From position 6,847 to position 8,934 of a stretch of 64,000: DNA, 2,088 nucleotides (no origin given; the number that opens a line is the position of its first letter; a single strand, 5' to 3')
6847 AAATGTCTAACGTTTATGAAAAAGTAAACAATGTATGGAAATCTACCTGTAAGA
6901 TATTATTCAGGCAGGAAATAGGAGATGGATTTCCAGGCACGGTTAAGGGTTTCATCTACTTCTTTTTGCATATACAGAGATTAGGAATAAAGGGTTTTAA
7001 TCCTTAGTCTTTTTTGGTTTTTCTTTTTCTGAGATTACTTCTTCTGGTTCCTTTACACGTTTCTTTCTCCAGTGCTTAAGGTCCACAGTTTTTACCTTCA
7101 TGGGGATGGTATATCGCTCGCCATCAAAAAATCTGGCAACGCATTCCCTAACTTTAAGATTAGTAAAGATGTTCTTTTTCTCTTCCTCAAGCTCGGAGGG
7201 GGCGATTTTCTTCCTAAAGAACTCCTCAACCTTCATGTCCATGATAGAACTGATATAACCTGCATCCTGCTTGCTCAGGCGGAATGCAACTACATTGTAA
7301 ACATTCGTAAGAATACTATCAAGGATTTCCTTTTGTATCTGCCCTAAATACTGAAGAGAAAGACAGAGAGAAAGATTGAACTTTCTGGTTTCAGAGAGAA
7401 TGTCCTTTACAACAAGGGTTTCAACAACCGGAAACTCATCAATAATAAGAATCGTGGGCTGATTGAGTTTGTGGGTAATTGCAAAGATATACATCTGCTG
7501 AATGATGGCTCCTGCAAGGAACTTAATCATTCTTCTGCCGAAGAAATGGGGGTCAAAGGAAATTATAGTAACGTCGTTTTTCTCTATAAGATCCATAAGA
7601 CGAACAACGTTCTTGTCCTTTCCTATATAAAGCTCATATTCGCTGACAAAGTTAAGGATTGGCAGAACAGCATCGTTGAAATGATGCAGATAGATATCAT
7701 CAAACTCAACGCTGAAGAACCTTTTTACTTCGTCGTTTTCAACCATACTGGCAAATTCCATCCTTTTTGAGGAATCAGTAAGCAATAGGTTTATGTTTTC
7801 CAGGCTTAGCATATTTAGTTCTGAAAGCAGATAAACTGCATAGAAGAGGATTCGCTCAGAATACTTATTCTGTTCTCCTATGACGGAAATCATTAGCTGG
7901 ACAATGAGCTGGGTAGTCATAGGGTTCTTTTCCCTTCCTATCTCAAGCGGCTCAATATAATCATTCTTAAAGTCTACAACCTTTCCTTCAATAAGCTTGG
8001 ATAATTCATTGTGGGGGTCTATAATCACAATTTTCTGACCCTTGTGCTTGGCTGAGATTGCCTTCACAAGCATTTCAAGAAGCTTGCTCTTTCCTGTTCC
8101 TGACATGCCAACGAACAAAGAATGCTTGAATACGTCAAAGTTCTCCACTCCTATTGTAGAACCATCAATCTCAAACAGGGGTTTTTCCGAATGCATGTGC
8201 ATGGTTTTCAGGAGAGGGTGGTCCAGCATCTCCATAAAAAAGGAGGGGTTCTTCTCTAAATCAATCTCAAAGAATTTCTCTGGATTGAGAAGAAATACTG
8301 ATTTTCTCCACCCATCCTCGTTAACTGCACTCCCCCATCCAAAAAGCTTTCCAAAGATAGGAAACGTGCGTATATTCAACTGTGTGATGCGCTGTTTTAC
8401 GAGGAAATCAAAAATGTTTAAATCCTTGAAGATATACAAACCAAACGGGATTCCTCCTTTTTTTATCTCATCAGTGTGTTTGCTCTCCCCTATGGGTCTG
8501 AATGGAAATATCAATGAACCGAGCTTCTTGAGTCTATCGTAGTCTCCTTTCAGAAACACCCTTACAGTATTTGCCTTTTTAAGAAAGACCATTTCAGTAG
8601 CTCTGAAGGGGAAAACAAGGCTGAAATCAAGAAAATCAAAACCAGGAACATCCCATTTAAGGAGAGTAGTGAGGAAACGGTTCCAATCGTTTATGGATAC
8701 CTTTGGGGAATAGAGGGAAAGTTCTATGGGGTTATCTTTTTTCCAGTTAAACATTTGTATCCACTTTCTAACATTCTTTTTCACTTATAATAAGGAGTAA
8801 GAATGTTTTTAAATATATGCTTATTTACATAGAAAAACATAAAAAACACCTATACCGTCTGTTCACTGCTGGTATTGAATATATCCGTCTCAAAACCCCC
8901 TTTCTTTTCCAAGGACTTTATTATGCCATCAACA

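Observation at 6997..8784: HerA/FtsK-superfamily ATPase embedded in the paralog island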

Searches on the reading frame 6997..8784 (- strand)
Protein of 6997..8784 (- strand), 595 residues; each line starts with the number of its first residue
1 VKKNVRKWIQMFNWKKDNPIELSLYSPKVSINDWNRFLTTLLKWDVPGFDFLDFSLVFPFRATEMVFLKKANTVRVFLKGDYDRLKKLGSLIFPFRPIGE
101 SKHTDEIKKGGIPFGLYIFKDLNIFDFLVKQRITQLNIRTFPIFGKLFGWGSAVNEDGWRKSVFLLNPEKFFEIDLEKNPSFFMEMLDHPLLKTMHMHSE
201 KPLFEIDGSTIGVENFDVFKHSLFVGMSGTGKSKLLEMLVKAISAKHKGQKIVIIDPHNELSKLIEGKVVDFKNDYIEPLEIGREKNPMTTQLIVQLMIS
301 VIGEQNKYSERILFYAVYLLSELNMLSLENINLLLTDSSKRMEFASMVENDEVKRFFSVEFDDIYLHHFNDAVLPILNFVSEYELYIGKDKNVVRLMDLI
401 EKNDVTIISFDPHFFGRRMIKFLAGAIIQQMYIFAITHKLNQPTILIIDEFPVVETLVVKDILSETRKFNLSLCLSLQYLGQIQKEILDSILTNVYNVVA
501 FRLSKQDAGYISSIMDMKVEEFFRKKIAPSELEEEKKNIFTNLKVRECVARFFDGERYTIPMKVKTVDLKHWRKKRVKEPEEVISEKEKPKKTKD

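Call 5: search_protein_families(library=pfam, proteins=[window:6997-8784:-], max_evalue=0.01)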
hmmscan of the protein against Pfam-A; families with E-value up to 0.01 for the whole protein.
window:6997-8784:- (595 aa): 6 families
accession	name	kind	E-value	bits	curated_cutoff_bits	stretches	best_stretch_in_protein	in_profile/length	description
PF01935.23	DUF87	-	7.4e-09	36.5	23.2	1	217-282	21-87/220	Helicase HerA, central domain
PF10412.15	TrwB_AAD_bind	-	6e-05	22.5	20.5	0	219-258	15-52/387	Type IV secretion-system coupling protein DNA-binding domain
PF12846.13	AAA_10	-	9.4e-05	22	27.5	1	220-263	22-63/362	AAA-like domain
PF13604.12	AAA_30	-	0.0022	18.2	27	0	222-262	21-59/191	AAA domain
PF20720.3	nSTAND3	-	0.0023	18.1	27.2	1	223-333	21-127/155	Novel STAND NTPase 3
PF12696.13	TraG-D_C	-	0.0093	16.3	22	0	444-514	2-78/126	TraM recognition site of TraD and TraG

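Call 6: search_protein_families(library=padloc, proteins=[window:6997-8784:-], max_evalue=0.01)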
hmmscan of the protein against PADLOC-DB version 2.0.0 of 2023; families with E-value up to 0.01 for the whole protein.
window:6997-8784:- (595 aa): 8 families
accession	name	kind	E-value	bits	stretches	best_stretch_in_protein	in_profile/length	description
PDLC04140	mad8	-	3.5e-14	51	1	220-518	28-269/314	mads_8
PDLC04105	HerA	-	3.6e-08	30.4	1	218-273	165-219/576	-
PDLC01055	HerA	-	1e-05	22.6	1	220-267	158-205/532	Type III coevolved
PDLC02185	HerA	-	2.9e-05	21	0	218-275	163-219/585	-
PDLC04101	HerA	-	0.0014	15.5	1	220-328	169-251/400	-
PDLC04100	HerA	-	0.0019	15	0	462-515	471-521/580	-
PDLC02422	PprDinG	-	0.0087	12.2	0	188-260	170-232/930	-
PDLC04470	PDC-M16A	-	0.0087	12.2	0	224-266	237-277/895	-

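Call 8: search_protein_families(library=ncbifam, proteins=[window:6997-8784:-], max_evalue=0.01)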
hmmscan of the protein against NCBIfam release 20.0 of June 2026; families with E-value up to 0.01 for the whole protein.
window:6997-8784:- (595 aa): 6 families
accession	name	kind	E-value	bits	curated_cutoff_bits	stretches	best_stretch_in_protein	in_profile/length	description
NF053655.1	CedD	equivalog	3.6e-10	39.1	600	2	209-302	211-300/527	DNA-translocating ATPase CedD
TIGR02759.1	TraD_Ftype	equivalog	6.3e-06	25.2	521.35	1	195-259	153-214/566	type IV conjugative transfer system coupling protein TraD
NF042943.1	HerA_antiphage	equivalog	0.00037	19.2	800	0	463-514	466-514/566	anti-phage-associated helicase HerA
TIGR03924.1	T7SS_EccC_a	equivalog_domain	0.00038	19.3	509.15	1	221-253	452-484/673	type VII secretion protein EccCa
TIGR00929.1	VirB4_CagE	subfamily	0.00042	18.7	643.1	0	218-267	436-484/792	VirB4 family type IV secretion/conjugal transfer ATPase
TIGR03925.1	T7SS_EccC_b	equivalog_domain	0.0041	15.5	346.55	1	216-268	358-412/564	type VII secretion protein EccCb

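Call 10: find_homologous_proteins(query=window:6997-8784:-)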
Query window:6997-8784:- (595 aa): 253 proteins with E <= 0.001 among 8000 candidates; the best 120 are listed.
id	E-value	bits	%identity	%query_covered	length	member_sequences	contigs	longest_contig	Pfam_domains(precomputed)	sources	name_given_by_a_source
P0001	0.0e+0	1326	100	100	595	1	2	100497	PF01935.24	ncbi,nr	ncbi:DUF87 domain-containing protein [Candidatus Micrarchaeota archaeon]|nr:DUF87 domain-containing 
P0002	9.2e-280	947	73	94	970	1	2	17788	PF01935.24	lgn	-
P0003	5.6e-272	922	73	94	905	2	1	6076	PF10412.16,PF01935.24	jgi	jgi:hypothetical protein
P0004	1.5e-271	920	72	94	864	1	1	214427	PF10412.16,PF01935.24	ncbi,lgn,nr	ncbi:ATP-binding protein [Candidatus Micrarchaeota archaeon]|nr:ATP-binding protein [Candidatus Micr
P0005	7.0e-271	918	71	94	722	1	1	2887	PF01935.24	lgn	-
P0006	3.9e-269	912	71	94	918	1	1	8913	PF01935.24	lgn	-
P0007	2.1e-205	702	57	94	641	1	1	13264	PF10412.16,PF01935.24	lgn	-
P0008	1.1e-197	676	55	94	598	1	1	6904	PF10412.16,PF01935.24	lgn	-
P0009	7.8e-193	660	54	93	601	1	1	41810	PF10412.16,PF01935.24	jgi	jgi:hypothetical protein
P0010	1.6e-192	659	53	97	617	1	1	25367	PF01935.24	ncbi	-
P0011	1.5e-191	656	51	96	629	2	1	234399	PF01935.24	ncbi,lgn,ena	ncbi:MAG: DUF87 domain-containing protein [Candidatus Micrarchaeia archaeon]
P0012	1.5e-188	646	52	93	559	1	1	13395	PF10412.16,PF01935.24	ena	-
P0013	4.1e-186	638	50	94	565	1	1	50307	PF10412.16,PF01935.24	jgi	jgi:energy-coupling factor transporter ATP-binding protein EcfA2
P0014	3.1e-185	635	51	93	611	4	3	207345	PF10412.16,PF01935.24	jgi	jgi:hypothetical protein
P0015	8.0e-185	634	50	93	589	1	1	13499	PF10412.16,PF01935.24,PF01580.25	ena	-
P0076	2.2e-171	589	50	93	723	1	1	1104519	PF10412.16,PF01935.24,PF01580.25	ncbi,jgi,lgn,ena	ncbi:MAG: type IV secretion system DNA-binding domain-containing protein [Candidatus Micrarchaeia ar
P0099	7.0e-170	585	48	97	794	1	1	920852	PF10412.16,PF01935.24,PF01580.25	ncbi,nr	ncbi:Type IV secretion-system coupling protein DNA-binding domain protein [Candidatus Anstonella sta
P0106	2.6e-169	583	49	93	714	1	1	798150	PF10412.16,PF01935.24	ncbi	ncbi:MAG: DUF87 domain-containing protein [Candidatus Micrarchaeota archaeon]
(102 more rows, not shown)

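Call 12: find_encoding_contigs(protein=P0011, flank=8000, max_places=2)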
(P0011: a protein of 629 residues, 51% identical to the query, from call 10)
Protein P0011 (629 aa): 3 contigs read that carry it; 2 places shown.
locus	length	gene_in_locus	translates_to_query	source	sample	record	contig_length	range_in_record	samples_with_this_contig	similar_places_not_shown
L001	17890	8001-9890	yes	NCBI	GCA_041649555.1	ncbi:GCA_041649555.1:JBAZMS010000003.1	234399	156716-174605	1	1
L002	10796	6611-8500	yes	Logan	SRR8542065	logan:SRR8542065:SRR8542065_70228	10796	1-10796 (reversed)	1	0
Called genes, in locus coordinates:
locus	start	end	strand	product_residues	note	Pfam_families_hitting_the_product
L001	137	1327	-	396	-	PF13173:AAA_14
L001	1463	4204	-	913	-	PF05124:S_layer_C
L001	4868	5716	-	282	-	PF23023:Anti-Pycsar_Apyc1, PF13691:Lactamase_B_4 (weak), PF00753:Lactamase_B, PF12706:Lactamase_B_2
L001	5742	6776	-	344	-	PF01637:ATPase_2, PF13173:AAA_14, PF13401:AAA_22 (faint)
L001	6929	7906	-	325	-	PF01022:HTH_5 (faint), PF01047:MarR (faint), PF13404:HTH_AsnC-type, PF13412:HTH_24, PF01037:AsnC_trans_reg (faint), PF13404:HTH_AsnC-type, PF13412:HTH_24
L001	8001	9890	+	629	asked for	PF01935:DUF87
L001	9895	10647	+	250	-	-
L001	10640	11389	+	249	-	-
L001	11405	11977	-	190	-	PF00730:HhH-GPD, PF00633:HHH (weak)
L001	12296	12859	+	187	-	-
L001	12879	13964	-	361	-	PF00091:Tubulin, PF12327:FtsZ_C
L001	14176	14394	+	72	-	PF02697:VAPB_antitox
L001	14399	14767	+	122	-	-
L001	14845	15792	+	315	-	-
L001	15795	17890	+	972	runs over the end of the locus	PF03130:HEAT_PBS (faint), PF13646:HEAT_2 (weak)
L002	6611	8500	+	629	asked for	PF01935:DUF87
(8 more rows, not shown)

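Call 13: find_encoding_contigs(protein=P0099, flank=8000, max_places=2)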
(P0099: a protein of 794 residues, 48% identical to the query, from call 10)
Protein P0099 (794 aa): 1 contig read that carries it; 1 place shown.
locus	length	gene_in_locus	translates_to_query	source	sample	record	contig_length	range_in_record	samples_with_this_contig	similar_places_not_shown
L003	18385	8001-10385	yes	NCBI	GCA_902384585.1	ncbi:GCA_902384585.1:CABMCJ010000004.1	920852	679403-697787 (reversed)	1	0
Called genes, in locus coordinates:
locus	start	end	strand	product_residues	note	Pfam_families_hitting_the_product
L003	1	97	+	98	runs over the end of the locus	PF08827:DUF1805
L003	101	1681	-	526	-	PF00392:GntR (faint), PF04545:Sigma70_r4 (faint), PF08281:Sigma70_r4_2 (faint)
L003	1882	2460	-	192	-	PF12917:YfbR-like, PF13023:HD_3, PF01966:HD (weak)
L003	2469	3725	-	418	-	PF00931:NB-ARC, PF01637:ATPase_2 (weak), PF13191:AAA_16, PF13401:AAA_22, PF22606:Cdc6-ORC-like_ATPase_lid (weak), PF22703:Cdc6_lid, PF09079:WHD_Cdc6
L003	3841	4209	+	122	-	PF04472:SepF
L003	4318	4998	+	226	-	PF00702:Hydrolase, PF13419:HAD_2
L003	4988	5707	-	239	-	PF00588:SpoU_methylase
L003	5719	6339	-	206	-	PF03602:Cons_hypoth95 (weak), PF05175:MTS, PF01170:UPF0020, PF06325:PrmA, PF08241:Methyltransf_11, PF08242:Methyltransf_12, PF13649:Methyltransf_25, PF13847:Methyltransf_31, +5 more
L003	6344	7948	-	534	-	PF01850:PIN, PF00437:T2SSE, PF20720:nSTAND3 (faint), PF00013:KH_1 (weak)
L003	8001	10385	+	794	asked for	PF01580:FtsK_SpoIIIE (weak), PF01935:DUF87, PF10412:TrwB_AAD_bind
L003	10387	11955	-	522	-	-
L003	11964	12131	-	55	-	-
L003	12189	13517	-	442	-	-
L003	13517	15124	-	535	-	-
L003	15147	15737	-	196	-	-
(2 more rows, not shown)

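Call 19: search_solved_structures(query=A1, max_evalue=1, show_alignments=2)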
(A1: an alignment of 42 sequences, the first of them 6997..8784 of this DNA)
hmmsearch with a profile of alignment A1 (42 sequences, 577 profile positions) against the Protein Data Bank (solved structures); distinct sequences matched with E-value up to 1: 9.
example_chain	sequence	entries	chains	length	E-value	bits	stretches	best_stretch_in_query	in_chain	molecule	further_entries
8j4u_M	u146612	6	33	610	0.00013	23.9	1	206-254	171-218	Nucleoside triphosphate hydrolase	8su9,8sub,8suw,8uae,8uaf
8wiv_A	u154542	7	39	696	0.00036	22.4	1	204-256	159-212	Helicase HerA central domain-containing protein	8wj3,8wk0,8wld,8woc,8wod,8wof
4nh0_A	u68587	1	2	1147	0.0033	19.2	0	207-245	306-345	Cell divisionFtsK/SpoIIIE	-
8ziq_M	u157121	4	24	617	0.0099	17.6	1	205-253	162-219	HerA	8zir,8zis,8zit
6c2u_A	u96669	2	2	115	0.045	15.4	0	209-253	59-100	phosphate-loop protein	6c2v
2iuu_A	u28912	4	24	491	0.098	14.3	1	203-245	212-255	DNA TRANSLOCASE FTSK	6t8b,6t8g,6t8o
2iut_A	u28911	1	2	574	0.13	13.9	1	203-245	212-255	DNA TRANSLOCASE FTSK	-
9x1l_A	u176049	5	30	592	0.18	13.4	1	205-251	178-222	DNA helicase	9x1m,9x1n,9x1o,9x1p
2ius_A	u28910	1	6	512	0.75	11.4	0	203-245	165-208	DNA TRANSLOCASE FTSK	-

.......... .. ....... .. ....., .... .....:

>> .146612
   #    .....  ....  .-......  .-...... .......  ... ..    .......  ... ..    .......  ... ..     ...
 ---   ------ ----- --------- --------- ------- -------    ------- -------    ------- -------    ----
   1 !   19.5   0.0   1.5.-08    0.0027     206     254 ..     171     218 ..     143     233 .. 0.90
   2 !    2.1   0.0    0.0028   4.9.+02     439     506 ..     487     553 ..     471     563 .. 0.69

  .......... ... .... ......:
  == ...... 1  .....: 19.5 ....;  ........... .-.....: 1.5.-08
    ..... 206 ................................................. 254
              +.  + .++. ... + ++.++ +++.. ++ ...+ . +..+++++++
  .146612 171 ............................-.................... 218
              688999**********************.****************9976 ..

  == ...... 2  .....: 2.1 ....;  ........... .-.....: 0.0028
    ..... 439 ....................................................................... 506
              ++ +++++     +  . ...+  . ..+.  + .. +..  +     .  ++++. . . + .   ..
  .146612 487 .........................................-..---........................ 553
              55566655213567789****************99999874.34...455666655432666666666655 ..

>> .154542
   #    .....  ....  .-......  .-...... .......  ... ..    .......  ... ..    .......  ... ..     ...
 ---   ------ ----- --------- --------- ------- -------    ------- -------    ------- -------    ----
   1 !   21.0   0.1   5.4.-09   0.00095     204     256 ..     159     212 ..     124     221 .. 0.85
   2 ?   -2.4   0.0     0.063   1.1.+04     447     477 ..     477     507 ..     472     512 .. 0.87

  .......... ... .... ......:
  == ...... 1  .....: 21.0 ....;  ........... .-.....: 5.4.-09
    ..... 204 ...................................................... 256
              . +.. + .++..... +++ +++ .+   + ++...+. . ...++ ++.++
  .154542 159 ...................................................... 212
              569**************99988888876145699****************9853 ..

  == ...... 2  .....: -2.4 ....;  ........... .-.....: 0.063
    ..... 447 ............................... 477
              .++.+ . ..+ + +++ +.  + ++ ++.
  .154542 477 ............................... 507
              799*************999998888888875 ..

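Call 25: find_encoding_contigs(protein=P0106, flank=10000, max_places=1)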
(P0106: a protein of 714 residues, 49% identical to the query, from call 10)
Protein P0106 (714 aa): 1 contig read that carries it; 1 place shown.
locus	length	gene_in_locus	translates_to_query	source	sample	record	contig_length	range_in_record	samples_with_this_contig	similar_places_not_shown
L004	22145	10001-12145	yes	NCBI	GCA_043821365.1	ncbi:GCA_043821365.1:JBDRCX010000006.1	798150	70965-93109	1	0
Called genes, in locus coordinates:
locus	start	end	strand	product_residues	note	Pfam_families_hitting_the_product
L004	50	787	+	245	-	-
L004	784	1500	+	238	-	-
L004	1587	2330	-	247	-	PF01978:TrmB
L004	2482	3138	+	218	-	PF04967:HTH_10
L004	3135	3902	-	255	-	PF01978:TrmB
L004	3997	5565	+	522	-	-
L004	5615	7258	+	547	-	-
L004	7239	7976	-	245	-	PF01978:TrmB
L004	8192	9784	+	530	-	-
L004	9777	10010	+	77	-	-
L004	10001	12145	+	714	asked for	PF01935:DUF87, PF10412:TrwB_AAD_bind (weak)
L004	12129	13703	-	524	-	-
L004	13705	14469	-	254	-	-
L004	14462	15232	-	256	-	-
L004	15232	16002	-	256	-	-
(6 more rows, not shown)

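Call 26: find_encoding_contigs(protein=P0076, flank=10000, max_places=1)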
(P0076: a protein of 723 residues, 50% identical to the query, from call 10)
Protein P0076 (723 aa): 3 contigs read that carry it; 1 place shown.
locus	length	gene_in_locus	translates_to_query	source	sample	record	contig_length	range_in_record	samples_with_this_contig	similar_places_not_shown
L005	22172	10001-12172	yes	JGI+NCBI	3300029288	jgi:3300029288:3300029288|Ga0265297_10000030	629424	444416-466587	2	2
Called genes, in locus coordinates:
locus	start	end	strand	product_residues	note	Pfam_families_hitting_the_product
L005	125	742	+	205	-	PF03876:SHS2_Rpb7-N, PF00575:S1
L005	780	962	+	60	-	PF06093:Spt4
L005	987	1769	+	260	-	PF00149:Metallophos (weak), PF12850:Metallophos_2 (weak)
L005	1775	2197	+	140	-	PF01283:Ribosomal_S26e (faint)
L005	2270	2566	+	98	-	PF08827:DUF1805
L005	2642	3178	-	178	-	-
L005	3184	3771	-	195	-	PF12917:YfbR-like (weak), PF13023:HD_3, PF01966:HD (weak)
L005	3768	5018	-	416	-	PF01637:ATPase_2 (weak), PF13191:AAA_16, PF13401:AAA_22, PF22703:Cdc6_lid, PF09079:WHD_Cdc6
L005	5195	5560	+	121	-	PF04472:SepF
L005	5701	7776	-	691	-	-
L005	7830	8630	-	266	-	PF00588:SpoU_methylase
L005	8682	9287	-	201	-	PF01135:PCMT, PF02475:TRM5-TYW2_MTfase, PF05175:MTS, PF06325:PrmA, PF13847:Methyltransf_31, PF02390:Methyltransf_4, PF13649:Methyltransf_25, PF08242:Methyltransf_12, +4 more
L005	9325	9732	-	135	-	PF11969:DcpS_C, PF01230:HIT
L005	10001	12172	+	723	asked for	PF01580:FtsK_SpoIIIE (weak), PF01935:DUF87, PF10412:TrwB_AAD_bind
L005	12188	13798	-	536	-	-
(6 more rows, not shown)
